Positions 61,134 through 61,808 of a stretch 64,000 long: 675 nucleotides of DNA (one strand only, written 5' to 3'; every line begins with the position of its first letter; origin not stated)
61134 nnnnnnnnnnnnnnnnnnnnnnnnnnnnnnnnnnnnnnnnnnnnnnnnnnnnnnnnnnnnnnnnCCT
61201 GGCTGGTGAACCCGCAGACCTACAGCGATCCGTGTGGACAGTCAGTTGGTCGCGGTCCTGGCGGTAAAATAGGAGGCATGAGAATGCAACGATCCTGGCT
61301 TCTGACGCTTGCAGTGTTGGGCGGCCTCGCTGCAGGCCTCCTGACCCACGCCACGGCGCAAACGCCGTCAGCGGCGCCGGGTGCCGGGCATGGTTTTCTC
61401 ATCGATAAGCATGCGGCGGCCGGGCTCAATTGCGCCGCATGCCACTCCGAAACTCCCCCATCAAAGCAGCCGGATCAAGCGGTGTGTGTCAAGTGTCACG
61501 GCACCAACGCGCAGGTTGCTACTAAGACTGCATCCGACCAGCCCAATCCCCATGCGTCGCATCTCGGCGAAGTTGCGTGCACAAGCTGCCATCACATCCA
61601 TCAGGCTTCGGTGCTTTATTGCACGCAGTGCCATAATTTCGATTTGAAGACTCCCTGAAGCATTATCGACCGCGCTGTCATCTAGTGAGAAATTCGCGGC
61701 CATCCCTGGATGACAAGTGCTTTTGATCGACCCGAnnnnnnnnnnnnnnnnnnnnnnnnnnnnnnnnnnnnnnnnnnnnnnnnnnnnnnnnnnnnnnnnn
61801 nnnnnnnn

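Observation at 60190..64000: Split periplasmic flavocytochrome respiratory module in an alphaproteobacterium, with a shared FNR box and a DHOD-like partner lacking the catalytic residue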

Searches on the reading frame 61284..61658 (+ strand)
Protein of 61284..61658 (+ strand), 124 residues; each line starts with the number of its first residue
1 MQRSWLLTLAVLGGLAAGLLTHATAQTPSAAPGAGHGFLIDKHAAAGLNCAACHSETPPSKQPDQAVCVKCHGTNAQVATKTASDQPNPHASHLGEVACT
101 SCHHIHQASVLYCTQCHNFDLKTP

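Call 3: search_protein_families(library=pfam, proteins=[window:61284-61658:+], max_evalue=0.01)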
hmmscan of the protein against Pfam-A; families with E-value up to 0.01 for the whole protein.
window:61284-61658:+ (124 aa): 4 families
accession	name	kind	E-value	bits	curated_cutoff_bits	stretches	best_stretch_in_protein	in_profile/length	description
PF14537.11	Cytochrom_c3_2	-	4e-19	69.3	25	1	43-118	2-79/79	Cytochrome c3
PF14522.11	Cytochrome_C7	-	0.00015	22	24.8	0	40-118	5-67/67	Cytochrome c7 and related cytochrome c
PF13435.11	Cytochrome_C554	-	0.0004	21.7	20.8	1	63-103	46-83/84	Cytochrome c554 and c-prime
PF22678.1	Cytochrom_c_NrfB-like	-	0.0034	18.3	27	1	63-108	31-70/89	Cytochrome c-type protein NrfB-like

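Call 4: search_protein_families(library=ncbifam, proteins=[window:61284-61658:+], max_evalue=0.01)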
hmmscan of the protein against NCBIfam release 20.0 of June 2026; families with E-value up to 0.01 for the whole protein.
window:61284-61658:+ (124 aa): 3 families
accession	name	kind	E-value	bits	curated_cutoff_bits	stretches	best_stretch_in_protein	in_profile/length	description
NF051471.1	cytcCgr1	equivalog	1e-09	38.3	340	1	68-118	134-187/204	cytochrome c-type protein Cgr1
NF047727.1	4hemeCytCCctA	equivalog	1.6e-06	28.2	180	1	29-118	20-105/109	tetraheme c-type cytochrome CctA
NF045713.1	CxxCH_16_HmcA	equivalog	0.0049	15.5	400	1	48-83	362-397/541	sulfate respiration complex hexadecaheme cytochrome HmcA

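Call 48: search_solved_structures(query=window:61284-61658:+, max_evalue=1, show_alignments=3)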
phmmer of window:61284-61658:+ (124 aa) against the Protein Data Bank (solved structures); distinct sequences matched with E-value up to 1: 25.
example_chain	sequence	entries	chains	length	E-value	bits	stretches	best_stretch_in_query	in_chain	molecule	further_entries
1jrx_A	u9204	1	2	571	1.5e-14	57.5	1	49-124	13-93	FLAVOCYTOCHROME C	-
1e39_A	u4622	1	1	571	1.5e-14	57.5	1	49-124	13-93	FUMARATE REDUCTASE FLAVOPROTEIN SUBUNIT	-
1kss_A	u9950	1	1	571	1.5e-14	57.5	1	49-124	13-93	flavocytochrome c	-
1jry_A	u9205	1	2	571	1.5e-14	57.5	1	49-124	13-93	FLAVOCYTOCHROME C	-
1jrz_A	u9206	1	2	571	1.5e-14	57.5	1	49-124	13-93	FLAVOCYTOCHROME C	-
2b7s_A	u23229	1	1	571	1.5e-14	57.5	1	49-124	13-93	Fumarate reductase flavoprotein subunit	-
1qjd_A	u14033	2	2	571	1.5e-14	57.5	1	49-124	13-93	FLAVOCYTOCHROME C3 | Fumarate reductase flavoprotein subunit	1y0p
1lj1_A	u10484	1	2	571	1.5e-14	57.5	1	49-124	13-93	flavocytochrome c3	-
2b7r_A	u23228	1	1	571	1.5e-14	57.5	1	49-124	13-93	Fumarate reductase flavoprotein subunit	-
1m64_A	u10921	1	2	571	1.6e-14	57.4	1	49-124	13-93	flavocytochrome c3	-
1q9i_A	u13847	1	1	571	1.6e-14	57.4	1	49-124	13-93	flavocytochrome c3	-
1ksu_A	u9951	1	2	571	1.6e-14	57.4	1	49-124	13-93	flavocytochrome c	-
1p2h_A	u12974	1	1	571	1.2e-13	54.6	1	49-124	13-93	flavocytochrome c3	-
1p2e_A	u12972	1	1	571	1.6e-13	54.2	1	49-124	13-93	flavocytochrome c3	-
1d4d_A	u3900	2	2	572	8e-13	51.9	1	39-122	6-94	FLAVOCYTOCHROME C FUMARATE REDUCTASE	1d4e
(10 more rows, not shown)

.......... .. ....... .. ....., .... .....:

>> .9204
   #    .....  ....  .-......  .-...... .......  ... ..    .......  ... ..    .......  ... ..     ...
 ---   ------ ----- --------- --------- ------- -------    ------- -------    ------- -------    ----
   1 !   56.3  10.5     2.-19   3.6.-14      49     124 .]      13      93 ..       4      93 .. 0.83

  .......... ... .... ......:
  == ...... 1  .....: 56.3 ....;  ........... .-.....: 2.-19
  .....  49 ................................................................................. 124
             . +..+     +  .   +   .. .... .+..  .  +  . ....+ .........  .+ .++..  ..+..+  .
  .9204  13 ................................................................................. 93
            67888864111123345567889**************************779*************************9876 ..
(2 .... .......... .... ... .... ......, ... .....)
